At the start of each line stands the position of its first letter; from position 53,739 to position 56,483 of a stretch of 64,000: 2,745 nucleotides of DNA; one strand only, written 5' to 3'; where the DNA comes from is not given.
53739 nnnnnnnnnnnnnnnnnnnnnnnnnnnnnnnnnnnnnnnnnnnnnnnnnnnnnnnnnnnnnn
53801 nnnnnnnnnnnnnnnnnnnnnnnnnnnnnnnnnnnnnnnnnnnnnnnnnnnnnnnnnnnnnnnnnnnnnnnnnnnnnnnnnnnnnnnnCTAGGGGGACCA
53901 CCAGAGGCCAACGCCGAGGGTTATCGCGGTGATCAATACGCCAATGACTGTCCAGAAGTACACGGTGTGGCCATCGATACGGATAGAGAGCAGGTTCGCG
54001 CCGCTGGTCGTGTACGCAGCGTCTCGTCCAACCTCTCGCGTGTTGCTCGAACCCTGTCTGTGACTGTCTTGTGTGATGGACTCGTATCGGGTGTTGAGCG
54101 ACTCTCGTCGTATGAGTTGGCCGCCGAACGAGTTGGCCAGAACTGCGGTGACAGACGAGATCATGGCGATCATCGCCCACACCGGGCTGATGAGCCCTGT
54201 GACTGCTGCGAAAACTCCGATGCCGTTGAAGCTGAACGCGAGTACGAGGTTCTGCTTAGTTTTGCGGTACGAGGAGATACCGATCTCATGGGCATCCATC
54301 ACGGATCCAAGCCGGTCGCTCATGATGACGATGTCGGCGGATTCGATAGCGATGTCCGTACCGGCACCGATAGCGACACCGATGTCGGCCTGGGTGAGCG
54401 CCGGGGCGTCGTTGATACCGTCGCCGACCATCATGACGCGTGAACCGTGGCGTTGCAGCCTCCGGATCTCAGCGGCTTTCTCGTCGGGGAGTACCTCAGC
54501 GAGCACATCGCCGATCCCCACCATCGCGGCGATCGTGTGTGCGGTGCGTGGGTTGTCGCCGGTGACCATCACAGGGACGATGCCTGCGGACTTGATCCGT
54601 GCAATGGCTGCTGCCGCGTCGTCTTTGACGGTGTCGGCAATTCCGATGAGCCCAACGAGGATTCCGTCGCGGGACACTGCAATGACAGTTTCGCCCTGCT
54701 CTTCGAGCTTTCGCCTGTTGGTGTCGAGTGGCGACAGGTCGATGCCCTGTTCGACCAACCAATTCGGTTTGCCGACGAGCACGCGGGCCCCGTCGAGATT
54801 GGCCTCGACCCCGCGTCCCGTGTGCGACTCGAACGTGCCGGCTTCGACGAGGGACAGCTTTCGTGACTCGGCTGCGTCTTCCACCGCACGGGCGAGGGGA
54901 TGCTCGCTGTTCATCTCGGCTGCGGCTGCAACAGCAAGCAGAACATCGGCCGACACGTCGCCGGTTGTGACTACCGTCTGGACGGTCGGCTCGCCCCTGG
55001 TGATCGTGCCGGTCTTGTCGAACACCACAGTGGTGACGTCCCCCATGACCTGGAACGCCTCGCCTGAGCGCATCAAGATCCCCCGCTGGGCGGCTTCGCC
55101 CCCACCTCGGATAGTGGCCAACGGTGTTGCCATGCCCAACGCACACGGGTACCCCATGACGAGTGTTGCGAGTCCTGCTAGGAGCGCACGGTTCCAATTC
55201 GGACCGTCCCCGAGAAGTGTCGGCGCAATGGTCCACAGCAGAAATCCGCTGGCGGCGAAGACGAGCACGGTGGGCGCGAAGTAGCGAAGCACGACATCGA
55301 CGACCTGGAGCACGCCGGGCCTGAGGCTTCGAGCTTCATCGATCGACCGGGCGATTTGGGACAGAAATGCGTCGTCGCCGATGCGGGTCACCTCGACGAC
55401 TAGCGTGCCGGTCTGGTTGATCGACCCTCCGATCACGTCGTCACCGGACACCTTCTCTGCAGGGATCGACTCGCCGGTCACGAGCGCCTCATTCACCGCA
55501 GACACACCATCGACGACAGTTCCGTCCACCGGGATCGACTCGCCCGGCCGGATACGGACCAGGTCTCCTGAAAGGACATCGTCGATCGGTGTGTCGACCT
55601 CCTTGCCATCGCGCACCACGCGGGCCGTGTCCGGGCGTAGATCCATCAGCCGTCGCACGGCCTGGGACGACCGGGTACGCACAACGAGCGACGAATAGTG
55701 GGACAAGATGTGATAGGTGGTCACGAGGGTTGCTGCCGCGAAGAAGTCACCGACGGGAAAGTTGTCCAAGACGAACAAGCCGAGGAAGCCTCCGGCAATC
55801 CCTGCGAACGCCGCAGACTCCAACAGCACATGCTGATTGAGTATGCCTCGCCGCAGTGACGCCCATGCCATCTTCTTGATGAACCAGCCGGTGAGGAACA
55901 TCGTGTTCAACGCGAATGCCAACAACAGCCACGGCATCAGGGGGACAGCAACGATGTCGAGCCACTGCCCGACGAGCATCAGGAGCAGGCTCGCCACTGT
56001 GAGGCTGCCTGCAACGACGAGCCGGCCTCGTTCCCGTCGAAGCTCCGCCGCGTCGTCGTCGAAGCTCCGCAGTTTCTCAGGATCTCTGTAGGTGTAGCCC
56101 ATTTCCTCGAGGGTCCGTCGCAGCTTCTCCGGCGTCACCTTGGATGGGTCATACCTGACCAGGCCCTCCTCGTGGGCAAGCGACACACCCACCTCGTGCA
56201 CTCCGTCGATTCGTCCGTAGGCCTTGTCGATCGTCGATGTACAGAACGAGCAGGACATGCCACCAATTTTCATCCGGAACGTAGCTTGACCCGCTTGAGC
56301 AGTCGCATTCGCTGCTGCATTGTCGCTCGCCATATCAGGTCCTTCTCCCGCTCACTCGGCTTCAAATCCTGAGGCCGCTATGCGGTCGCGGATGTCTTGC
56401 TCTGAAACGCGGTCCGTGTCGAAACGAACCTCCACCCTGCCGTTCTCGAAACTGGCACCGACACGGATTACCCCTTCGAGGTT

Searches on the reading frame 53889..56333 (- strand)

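Call 52: search_protein_families(library=pfam, proteins=[window:53889-56333:-], max_evalue=0.0001)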
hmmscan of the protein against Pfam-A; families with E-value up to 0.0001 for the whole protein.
window:53889-56333:- (814 aa): 4 families
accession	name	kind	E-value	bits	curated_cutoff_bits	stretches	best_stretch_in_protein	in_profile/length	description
PF00122.25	E1-E2_ATPase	-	2e-49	168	28.1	1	232-416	2-180/181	E1-E2 ATPase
PF00702.32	Hydrolase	-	1.7e-36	126.9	26.4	1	434-650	2-191/191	haloacid dehalogenase-like hydrolase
PF00403.32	HMA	-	6.9e-12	46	24.8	1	21-81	2-62/62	Heavy-metal-associated domain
PF08282.18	Hydrolase_3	-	1.8e-08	34.8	20.9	1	625-679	198-252/255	haloacid dehalogenase-like hydrolase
